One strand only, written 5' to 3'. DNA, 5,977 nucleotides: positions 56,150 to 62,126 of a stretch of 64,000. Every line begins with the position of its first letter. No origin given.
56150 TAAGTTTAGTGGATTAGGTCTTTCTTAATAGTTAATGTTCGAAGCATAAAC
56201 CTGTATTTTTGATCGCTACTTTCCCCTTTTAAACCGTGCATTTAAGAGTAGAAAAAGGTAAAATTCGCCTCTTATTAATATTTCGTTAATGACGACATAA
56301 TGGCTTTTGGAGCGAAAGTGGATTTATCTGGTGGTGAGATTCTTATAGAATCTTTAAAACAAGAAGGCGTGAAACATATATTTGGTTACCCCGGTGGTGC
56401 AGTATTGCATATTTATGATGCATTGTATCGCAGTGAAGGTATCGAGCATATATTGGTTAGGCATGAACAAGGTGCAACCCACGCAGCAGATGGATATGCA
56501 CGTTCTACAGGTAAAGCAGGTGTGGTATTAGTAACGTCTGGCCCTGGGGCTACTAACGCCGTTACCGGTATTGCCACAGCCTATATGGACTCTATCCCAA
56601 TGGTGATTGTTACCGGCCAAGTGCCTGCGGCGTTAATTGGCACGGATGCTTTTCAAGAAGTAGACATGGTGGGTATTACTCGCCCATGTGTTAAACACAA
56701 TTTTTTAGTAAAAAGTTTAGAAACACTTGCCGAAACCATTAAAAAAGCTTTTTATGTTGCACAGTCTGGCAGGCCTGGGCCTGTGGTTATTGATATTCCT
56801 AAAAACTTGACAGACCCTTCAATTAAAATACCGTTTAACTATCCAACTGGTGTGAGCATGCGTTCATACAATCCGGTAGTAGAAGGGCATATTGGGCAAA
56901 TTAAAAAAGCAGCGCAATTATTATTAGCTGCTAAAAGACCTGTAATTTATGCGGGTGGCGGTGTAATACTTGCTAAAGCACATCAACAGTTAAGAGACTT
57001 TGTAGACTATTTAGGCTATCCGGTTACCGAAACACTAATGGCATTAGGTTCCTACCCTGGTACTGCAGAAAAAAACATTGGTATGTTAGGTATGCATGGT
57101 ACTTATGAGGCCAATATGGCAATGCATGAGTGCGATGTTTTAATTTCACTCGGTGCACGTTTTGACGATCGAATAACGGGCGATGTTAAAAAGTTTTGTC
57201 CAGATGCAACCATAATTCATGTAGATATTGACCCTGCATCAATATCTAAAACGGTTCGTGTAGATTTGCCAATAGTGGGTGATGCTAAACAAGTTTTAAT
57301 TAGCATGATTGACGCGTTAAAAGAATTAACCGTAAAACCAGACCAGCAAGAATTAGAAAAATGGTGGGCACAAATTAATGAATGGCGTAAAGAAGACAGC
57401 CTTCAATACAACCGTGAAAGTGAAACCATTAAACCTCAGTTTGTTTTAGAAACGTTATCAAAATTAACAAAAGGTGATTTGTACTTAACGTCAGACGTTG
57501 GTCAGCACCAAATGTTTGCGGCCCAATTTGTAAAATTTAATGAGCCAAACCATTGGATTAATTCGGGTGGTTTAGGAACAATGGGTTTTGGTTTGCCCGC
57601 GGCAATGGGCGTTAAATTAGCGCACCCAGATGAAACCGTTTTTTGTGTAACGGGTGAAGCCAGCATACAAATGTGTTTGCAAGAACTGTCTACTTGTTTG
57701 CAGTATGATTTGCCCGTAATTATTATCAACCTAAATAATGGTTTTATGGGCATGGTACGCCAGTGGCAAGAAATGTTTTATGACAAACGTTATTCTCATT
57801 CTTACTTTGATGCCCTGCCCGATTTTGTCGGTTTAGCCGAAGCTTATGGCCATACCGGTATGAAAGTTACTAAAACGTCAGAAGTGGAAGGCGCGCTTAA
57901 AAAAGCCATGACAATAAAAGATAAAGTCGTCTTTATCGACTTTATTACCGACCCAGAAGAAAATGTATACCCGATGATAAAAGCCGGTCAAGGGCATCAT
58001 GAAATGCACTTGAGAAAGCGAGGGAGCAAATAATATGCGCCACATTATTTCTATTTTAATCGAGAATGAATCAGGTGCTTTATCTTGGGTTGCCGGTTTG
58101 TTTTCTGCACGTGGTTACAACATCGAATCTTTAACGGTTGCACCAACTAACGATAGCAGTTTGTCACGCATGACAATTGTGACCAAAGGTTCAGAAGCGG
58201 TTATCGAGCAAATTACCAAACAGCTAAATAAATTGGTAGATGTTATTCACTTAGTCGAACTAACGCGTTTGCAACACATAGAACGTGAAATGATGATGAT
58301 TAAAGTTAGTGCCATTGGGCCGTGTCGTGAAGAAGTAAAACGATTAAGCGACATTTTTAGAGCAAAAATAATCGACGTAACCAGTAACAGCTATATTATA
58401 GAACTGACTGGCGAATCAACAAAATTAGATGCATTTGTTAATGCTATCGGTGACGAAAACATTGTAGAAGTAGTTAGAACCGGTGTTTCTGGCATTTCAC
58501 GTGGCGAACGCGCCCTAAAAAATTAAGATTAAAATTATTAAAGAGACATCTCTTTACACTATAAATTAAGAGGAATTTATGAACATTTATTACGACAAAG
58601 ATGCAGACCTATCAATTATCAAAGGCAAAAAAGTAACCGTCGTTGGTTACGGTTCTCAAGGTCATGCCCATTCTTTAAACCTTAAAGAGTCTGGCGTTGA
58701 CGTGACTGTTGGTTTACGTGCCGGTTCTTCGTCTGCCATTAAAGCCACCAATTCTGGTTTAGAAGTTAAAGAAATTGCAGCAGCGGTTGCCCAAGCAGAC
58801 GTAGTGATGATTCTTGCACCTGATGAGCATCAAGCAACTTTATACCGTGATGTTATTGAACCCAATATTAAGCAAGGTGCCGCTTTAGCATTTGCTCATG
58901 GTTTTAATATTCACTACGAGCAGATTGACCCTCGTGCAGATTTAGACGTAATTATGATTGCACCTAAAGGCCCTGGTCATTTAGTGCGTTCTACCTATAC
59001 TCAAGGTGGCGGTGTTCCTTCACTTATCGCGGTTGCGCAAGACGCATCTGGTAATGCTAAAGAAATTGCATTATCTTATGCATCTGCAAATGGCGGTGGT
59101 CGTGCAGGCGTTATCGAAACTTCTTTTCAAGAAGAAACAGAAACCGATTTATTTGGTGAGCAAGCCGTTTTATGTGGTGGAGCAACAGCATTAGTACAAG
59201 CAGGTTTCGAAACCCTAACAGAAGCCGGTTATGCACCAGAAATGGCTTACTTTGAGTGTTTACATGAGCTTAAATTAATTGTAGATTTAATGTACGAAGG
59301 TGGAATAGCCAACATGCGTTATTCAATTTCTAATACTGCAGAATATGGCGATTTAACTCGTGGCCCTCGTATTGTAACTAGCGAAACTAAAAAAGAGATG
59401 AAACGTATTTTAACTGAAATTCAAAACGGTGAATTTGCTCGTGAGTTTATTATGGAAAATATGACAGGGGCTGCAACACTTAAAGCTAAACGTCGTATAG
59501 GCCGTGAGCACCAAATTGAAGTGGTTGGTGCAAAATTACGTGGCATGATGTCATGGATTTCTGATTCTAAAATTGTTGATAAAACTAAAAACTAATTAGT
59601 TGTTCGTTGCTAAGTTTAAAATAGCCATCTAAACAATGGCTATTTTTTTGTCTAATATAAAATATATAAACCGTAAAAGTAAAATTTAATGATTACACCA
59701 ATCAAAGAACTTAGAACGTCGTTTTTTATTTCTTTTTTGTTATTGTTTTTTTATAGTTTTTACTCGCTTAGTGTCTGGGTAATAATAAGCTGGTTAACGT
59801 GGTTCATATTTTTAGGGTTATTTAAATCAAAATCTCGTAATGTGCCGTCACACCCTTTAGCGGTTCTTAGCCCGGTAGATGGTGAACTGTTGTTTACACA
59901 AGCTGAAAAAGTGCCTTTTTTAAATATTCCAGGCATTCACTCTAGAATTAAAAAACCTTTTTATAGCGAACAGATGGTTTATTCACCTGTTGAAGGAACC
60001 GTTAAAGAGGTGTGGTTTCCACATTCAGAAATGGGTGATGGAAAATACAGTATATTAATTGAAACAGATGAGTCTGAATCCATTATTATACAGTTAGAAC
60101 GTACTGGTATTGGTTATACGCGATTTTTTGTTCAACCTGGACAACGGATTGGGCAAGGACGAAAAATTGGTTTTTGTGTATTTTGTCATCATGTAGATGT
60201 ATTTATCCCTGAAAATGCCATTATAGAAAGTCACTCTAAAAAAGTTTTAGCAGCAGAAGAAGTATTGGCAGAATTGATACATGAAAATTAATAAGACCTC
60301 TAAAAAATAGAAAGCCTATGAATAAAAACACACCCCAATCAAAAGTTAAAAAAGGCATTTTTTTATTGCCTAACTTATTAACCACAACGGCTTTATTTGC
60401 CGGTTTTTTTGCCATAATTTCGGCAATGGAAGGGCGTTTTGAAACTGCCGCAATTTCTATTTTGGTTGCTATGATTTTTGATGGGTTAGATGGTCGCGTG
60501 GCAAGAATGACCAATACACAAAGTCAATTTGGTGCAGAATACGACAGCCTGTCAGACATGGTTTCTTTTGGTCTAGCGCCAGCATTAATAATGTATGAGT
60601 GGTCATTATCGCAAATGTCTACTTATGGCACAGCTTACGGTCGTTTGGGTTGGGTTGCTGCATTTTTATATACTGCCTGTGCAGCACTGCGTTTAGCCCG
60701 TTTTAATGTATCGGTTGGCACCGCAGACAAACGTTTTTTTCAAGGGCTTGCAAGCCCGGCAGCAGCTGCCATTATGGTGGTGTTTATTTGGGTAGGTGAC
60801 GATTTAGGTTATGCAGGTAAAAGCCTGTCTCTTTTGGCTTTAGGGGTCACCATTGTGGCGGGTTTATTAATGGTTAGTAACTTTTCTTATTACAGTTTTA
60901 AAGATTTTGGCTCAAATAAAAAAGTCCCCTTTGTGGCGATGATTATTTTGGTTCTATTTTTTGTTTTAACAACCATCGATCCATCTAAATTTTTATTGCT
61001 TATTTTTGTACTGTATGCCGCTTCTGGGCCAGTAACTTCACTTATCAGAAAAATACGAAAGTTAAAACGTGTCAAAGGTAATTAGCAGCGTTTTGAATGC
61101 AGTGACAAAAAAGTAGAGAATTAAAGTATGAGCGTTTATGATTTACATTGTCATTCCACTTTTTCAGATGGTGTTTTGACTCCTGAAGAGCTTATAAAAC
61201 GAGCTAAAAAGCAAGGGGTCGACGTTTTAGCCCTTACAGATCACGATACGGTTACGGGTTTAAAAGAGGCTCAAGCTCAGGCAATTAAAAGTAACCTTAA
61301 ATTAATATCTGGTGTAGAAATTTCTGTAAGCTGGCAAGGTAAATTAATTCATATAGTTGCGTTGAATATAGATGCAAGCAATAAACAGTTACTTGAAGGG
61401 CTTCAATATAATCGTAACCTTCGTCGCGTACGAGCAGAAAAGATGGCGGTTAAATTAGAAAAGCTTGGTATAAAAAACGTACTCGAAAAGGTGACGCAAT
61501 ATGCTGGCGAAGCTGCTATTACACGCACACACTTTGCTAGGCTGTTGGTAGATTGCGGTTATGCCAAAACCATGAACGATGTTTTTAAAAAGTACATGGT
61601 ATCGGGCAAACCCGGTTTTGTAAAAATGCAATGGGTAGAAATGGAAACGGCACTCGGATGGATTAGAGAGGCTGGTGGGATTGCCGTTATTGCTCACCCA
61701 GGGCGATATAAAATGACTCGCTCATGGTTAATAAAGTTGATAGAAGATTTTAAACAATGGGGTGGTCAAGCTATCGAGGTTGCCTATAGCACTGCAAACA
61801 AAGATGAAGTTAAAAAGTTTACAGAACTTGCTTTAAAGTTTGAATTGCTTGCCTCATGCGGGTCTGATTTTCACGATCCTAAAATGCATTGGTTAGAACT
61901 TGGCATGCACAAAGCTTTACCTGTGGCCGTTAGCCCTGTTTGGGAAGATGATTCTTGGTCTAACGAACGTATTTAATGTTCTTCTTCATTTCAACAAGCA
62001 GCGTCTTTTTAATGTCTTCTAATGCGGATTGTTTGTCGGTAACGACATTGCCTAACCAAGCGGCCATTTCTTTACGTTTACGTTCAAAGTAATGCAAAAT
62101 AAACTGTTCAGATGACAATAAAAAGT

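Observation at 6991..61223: Strongly over-represented 12-mer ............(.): candidate new uptake or architecture signal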

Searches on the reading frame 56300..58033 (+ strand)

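Call 12: search_protein_families(library=ncbifam, proteins=[window:56300-58033:+], max_evalue=1e-10)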
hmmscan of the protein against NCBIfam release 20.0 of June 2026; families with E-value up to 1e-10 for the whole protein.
window:56300-58033:+ (577 aa): 51 families (the best 25 are shown)
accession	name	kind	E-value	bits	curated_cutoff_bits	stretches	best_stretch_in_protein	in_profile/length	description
NF005409.0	PRK06965.1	equivalog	1.1e-288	958.5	1035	1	6-571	18-582/587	acetolactate synthase 3 catalytic subunit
NF005058.0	PRK06466.1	equivalog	2e-287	954.4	951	1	9-573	4-570/574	acetolactate synthase 3 large subunit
NF006525.0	PRK08979.1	equivalog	2.7e-270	897.7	1084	1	9-573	4-568/572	acetolactate synthase 3 large subunit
NF005936.0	PRK07979.1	equivalog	5.3e-265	880.2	1080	1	9-573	4-570/574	acetolactate synthase 3 large subunit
TIGR00118.1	acolac_lg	equivalog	3.2e-261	867.7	538.35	1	9-570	1-554/557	biosynthetic-type acetolactate synthase large subunit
NF005364.0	PRK06882.1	equivalog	9.2e-260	862.9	1083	1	8-574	3-569/574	acetolactate synthase 3 large subunit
NF006581.0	PRK09107.1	equivalog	1e-249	829.8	974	1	8-573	10-576/595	acetolactate synthase 3 large subunit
NF004710.0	PRK06048.1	equivalog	9.2e-230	763.8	976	1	8-568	7-555/561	acetolactate synthase large subunit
NF006319.0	PRK08527.1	equivalog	8.7e-229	760.6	905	1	8-574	3-562/565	acetolactate synthase large subunit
NF005860.0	PRK07789.1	equivalog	1.3e-220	733.8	881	1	6-571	31-599/615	acetolactate synthase large subunit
NF005651.0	PRK07418.1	subfamily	5.1e-217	721.9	942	1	7-569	17-578/617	acetolactate synthase large subunit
NF005824.0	PRK07710.1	equivalog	1.7e-215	716.7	976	1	8-570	16-568/573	acetolactate synthase large subunit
NF004919.0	PRK06276.1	equivalog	2.9e-209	696.2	866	1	10-569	2-556/582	acetolactate synthase large subunit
NF005228.0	PRK06725.1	equivalog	9.6e-205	681.1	991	1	8-572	15-567/571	acetolactate synthase large subunit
NF006524.0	PRK08978.1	equivalog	6.2e-196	651.9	738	1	10-569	2-543/548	acetolactate synthase 2 catalytic subunit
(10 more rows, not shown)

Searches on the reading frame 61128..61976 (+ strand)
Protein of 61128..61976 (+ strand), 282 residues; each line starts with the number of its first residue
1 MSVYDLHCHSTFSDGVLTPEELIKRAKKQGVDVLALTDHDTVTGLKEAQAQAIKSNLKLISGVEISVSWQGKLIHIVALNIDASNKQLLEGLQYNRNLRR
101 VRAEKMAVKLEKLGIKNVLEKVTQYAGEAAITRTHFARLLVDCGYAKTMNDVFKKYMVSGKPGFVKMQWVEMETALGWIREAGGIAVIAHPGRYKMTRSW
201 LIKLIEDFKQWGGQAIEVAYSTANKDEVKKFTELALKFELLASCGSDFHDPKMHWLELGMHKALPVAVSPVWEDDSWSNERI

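Call 12: search_protein_families(library=ncbifam, proteins=[window:61128-61976:+], max_evalue=1e-10)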
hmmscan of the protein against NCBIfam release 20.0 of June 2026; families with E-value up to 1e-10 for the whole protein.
window:61128-61976:+ (282 aa): 6 families
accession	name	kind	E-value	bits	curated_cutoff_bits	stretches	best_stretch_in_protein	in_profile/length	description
NF041577.1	nside_bi_sphtase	equivalog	5e-109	363.7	400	1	2-274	2-275/276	3',5'-nucleoside bisphosphate phosphatase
NF047791.1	RNaseRnm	equivalog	1.1e-99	333.2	375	1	3-274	2-274/275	RNase RNM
NF041661.1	Cycl_ph_dihydrol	equivalog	5.2e-23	81.7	500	1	5-250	1-245/259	phosphoribosyl 1,2-cyclic phosphate 1,2-diphosphodiesterase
NF038032.1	CehA_McbA_metalo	domain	4.4e-22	78.9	80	1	5-84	6-82/315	CehA/McbA family metallohydrolase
NF004981.0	PRK06361.1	equivalog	4e-12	45.9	117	1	4-82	2-80/217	histidinol phosphate phosphatase domain-containing protein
NF004225.0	PRK05672.1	subfamily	2.1e-11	42.7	939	1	5-112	8-116/1047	error-prone DNA polymerase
